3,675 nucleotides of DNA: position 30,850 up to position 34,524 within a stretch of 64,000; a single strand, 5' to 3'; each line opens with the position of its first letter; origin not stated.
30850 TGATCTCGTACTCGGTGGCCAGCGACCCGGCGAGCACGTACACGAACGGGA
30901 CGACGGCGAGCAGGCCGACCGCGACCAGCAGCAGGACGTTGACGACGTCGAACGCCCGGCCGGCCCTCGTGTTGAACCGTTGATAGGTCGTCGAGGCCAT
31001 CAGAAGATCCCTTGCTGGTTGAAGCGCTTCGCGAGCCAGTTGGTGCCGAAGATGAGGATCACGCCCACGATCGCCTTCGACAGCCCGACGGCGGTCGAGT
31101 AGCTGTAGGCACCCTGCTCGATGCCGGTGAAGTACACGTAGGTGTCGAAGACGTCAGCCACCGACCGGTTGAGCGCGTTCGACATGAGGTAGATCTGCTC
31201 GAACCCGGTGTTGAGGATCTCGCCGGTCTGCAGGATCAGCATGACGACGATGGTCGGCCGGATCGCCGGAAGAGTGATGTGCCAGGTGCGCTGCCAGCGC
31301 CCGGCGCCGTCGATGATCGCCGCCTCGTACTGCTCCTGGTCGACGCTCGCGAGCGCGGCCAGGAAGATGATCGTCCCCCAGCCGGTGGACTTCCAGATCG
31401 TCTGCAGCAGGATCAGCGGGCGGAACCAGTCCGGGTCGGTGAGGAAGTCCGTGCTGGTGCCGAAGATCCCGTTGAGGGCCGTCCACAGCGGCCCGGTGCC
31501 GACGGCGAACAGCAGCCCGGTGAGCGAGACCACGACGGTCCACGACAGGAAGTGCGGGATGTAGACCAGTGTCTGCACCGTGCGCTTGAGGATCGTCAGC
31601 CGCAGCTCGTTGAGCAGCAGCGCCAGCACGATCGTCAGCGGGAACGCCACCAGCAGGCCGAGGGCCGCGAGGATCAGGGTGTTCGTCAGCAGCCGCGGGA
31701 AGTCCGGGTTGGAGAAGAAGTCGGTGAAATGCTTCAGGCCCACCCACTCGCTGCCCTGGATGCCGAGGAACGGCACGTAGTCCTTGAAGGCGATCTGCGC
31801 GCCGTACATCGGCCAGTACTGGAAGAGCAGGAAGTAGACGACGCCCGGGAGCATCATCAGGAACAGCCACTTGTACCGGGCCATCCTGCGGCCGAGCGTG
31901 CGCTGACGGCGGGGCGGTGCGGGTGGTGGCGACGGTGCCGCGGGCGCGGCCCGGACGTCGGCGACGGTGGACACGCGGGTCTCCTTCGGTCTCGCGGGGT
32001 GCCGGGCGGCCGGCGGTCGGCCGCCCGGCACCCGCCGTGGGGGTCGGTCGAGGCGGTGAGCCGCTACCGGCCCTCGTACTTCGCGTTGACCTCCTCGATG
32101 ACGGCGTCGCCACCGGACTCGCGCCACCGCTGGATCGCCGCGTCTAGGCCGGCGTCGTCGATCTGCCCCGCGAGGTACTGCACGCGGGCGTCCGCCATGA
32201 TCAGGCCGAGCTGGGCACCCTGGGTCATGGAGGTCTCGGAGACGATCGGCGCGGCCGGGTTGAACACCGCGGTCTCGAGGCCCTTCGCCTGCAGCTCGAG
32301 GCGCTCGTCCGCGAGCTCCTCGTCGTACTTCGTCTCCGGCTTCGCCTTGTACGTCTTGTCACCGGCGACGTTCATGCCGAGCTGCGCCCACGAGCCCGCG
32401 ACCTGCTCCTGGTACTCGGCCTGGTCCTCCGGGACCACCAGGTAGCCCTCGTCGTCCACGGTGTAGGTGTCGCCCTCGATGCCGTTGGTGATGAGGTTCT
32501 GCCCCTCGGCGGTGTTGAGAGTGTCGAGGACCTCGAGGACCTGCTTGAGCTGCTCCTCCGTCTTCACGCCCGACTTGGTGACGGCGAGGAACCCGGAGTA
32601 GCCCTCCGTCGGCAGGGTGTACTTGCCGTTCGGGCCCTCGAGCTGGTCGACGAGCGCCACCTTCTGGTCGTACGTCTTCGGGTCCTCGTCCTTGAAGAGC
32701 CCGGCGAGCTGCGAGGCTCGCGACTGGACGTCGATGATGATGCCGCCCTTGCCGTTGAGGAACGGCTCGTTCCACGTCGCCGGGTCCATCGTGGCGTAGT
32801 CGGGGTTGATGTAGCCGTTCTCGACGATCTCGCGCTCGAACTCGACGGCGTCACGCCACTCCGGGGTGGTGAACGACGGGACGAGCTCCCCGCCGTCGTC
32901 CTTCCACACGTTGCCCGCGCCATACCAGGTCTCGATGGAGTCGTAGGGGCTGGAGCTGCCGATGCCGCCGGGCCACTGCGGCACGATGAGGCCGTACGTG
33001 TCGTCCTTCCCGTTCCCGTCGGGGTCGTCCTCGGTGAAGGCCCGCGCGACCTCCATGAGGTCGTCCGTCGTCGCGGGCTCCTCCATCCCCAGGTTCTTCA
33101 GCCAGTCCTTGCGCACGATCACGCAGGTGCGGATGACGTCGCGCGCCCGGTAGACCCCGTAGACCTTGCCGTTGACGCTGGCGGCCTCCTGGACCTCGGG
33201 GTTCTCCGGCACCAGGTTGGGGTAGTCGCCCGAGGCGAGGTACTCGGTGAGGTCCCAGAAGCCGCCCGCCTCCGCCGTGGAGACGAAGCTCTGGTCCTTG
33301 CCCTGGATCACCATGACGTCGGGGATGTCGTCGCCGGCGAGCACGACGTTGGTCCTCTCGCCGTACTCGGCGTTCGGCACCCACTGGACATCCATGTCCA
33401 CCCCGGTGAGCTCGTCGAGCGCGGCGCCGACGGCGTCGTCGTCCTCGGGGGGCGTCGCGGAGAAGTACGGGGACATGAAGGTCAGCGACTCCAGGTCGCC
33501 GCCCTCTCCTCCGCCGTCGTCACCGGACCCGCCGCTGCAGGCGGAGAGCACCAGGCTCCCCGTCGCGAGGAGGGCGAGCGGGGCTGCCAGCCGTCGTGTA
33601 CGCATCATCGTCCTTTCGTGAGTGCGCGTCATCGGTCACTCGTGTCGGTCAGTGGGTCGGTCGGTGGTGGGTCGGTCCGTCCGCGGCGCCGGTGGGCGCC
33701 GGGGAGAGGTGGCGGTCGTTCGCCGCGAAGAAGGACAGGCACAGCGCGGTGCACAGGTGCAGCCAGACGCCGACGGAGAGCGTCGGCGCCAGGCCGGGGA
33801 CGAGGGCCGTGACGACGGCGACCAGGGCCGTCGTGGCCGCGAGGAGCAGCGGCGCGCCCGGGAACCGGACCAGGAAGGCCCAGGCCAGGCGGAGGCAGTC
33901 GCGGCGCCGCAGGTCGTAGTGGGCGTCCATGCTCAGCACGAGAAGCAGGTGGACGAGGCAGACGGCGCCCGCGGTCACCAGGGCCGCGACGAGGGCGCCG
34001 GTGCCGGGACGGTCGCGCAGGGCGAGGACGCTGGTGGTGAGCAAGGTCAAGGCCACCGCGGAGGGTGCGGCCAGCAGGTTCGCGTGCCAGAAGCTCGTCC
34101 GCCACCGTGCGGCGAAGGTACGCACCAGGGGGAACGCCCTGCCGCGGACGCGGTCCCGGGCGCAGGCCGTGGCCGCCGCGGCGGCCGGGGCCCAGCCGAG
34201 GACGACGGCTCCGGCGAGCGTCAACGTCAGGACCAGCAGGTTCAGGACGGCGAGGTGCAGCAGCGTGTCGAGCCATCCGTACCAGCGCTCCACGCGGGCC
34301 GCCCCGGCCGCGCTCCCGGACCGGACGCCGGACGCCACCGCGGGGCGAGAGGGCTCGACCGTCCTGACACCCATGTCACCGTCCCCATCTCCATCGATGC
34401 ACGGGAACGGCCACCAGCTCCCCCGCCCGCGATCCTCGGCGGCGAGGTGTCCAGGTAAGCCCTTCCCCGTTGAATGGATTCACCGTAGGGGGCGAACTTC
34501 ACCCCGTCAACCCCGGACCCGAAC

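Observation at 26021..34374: Bacillus yes/yet-type rhamnogalacturonan-like utilisation operon in a high-GC actinobacterium, lacking a cis-encoded regulator and ATPase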

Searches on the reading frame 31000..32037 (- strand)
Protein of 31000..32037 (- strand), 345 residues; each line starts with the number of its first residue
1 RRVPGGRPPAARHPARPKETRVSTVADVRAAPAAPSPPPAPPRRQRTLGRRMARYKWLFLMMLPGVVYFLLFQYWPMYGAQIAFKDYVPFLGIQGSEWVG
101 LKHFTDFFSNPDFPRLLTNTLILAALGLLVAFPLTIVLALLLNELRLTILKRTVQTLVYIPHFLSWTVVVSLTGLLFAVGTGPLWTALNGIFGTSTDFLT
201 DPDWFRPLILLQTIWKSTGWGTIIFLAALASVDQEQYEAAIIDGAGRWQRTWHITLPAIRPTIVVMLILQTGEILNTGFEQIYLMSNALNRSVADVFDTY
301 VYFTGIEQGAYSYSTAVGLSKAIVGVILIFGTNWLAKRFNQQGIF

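Call 6: search_protein_families(library=pfam, proteins=[window:31000-32037:-], max_evalue=0.01)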
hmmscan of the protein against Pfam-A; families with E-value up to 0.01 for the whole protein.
window:31000-32037:- (345 aa): 1 family
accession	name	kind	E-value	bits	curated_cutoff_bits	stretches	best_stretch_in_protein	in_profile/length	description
PF00528.27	BPD_transp_1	-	4.6e-20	72.6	26.4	1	132-339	2-182/184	Binding-protein-dependent transport system inner membrane component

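Call 7: search_protein_families(library=ncbifam, proteins=[window:31000-32037:-], max_evalue=0.01)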
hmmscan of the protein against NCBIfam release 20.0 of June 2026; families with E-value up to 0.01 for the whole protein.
window:31000-32037:- (345 aa): 20 families
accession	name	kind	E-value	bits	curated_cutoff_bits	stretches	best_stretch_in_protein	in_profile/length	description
NF007852.0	PRK10561.1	equivalog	4.9e-17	62.7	335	1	50-271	5-223/295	sn-glycerol-3-phosphate ABC transporter permease UgpA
NF040931.1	ABC_arch_GlcT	equivalog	5.2e-13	49.3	360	1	61-329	1-264/278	glucose ABC transporter permease GlcT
NF008232.0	PRK10999.1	equivalog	8.6e-13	47.8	392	1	113-269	283-438/520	maltose ABC transporter permease MalF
TIGR03262.1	PhnU2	equivalog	2e-10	39.9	593.25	1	96-268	35-195/546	putative 2-aminoethylphosphonate ABC transporter permease subunit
NF011624.0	PRK15050.1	equivalog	1.2e-09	37.7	247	1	50-268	17-223/297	2-aminoethylphosphonate ABC transporter permease subunit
TIGR03226.1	PhnU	equivalog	1e-08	35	283.45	1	39-269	24-242/311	2-aminoethylphosphonate ABC transporter permease subunit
TIGR02138.1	phosphate_pstC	equivalog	8.2e-08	31.6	196.45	2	227-311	173-258/296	phosphate ABC transporter permease subunit PstC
TIGR02140.1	permease_CysW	equivalog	2.2e-07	30.6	329.1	1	100-320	32-244/261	sulfate ABC transporter permease subunit CysW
TIGR00969.1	3a0106s02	subfamily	2.4e-07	30.5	240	1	100-337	46-271/272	sulfate ABC transporter permease subunit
TIGR01581.1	Mo_ABC_porter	hypoth_equivalog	4.1e-07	29.7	210.3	1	103-269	9-166/225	ABC transporter permease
TIGR02141.1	modB_ABC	equivalog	5.6e-06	26.1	182.6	1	120-270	3-144/208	molybdate ABC transporter permease subunit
NF043074.1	MMSYN1_0196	equivalog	1.2e-05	24.7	350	0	227-343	159-270/277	spermidine/putrescine ABC transporter permease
NF008620.0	PRK11602.1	equivalog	5.1e-05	22.6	442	1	100-271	49-211/291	sulfate/thiosulfate ABC transporter permease CysW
TIGR01097.1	PhnE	equivalog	8.6e-05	22.1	216.7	0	216-269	137-190/252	phosphonate ABC transporter, permease protein PhnE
NF040932.1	ABC_arch_GlcU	equivalog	0.00012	21.8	340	1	221-328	148-252/272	glucose ABC transporter permease GlcU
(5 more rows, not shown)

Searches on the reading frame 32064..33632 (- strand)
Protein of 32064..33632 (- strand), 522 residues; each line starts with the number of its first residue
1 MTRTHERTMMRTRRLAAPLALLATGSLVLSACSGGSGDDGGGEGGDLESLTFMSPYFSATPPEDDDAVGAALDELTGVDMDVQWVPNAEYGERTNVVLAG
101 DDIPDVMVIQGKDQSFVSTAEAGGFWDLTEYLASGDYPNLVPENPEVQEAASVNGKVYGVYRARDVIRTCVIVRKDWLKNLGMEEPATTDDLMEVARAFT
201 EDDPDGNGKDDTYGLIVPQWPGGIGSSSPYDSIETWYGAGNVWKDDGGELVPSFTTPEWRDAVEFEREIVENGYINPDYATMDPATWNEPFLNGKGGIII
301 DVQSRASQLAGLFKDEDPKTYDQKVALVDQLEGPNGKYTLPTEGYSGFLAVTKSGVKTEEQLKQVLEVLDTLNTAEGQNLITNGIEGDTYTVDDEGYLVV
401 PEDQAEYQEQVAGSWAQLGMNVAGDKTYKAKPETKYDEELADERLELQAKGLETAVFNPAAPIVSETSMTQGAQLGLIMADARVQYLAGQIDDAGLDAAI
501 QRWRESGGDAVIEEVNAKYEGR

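Call 6: search_protein_families(library=pfam, proteins=[window:32064-33632:-], max_evalue=0.01)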
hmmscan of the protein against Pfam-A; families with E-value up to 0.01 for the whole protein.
window:32064-33632:- (522 aa): 1 family
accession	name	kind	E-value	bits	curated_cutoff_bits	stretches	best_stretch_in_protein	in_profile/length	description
PF13416.11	SBP_bac_8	-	8e-12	46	27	1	73-303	7-194/279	Bacterial extracellular solute-binding protein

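Call 7: search_protein_families(library=ncbifam, proteins=[window:32064-33632:-], max_evalue=0.01)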
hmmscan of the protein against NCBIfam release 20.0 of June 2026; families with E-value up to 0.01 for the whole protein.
window:32064-33632:- (522 aa): 0 families

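Call 13: search_solved_structures(query=window:32064-33632:-, max_evalue=0.01)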
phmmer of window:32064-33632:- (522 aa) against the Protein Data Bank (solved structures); distinct sequences matched with E-value up to 0.01: 19.
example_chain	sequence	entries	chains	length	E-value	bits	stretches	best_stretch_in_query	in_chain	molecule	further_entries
5xs8_A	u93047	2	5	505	9.1e-16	60.8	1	93-394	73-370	Extracellular solute-binding protein family 1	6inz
5gx8_A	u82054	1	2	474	1.2e-15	60.5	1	95-394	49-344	Extracellular solute-binding protein family 1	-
5gub_A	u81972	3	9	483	1.2e-15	60.5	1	94-394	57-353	Extracellular solute-binding protein family 1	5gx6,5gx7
1y3n_A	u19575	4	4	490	9.2e-15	57.5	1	91-301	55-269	AlgQ1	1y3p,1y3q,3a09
3vlu_A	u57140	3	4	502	9.7e-15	57.5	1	91-301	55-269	AlgQ1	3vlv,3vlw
1j1n_A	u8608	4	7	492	2.5e-13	52.8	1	90-215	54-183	AlgQ2 | Macromolecule-Binding Periplasmic Protein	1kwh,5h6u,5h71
4tqu_Q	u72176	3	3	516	2.8e-13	52.7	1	90-215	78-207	AlgQ2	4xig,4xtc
5g5z_A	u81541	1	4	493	6e-13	51.5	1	50-280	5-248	ABC TRANSPORTER, SUBSTRATE-BINDING PROTEIN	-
5g5y_A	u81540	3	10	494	6.1e-13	51.5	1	50-280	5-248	ABC TRANSPORTER, SUBSTRATE-BINDING PROTEIN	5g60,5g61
6jhx_A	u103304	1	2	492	1.6e-12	50.2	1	90-212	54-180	AlgQ2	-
5g62_A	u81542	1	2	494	1.9e-12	49.9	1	50-280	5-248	ABC TRANSPORTER, SUBSTRATE-BINDING PROTEIN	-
3omb_A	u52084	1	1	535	7.9e-12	47.9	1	7-292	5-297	Extracellular solute-binding protein, family 1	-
6fth_A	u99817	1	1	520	6.8e-09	38.2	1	72-282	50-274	Extracellular solute-binding protein, family 1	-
5f7v_A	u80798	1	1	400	2.7e-08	36.2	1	40-188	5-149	Lmo0181 protein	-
3vxb_A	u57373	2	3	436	0.00032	22.7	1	26-194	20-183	Putative sugar-binding lipoprotein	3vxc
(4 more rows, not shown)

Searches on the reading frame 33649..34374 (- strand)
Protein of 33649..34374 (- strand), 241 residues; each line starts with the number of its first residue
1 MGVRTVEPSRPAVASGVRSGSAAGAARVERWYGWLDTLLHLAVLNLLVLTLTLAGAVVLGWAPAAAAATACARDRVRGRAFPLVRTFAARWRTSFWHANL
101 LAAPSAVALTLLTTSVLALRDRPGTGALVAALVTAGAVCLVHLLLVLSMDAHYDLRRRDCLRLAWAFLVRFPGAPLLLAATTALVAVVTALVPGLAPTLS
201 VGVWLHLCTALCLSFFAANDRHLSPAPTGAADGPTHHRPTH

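Call 6: search_protein_families(library=pfam, proteins=[window:33649-34374:-], max_evalue=0.01)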
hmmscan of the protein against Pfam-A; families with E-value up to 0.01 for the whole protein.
window:33649-34374:- (241 aa): 1 family
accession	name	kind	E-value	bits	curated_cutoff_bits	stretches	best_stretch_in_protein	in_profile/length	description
PF04854.19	DUF624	-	5.4e-15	55.8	24.2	1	41-113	1-74/77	Protein of unknown function, DUF624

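Call 7: search_protein_families(library=ncbifam, proteins=[window:33649-34374:-], max_evalue=0.01)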
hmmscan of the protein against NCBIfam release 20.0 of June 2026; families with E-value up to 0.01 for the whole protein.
window:33649-34374:- (241 aa): 0 families
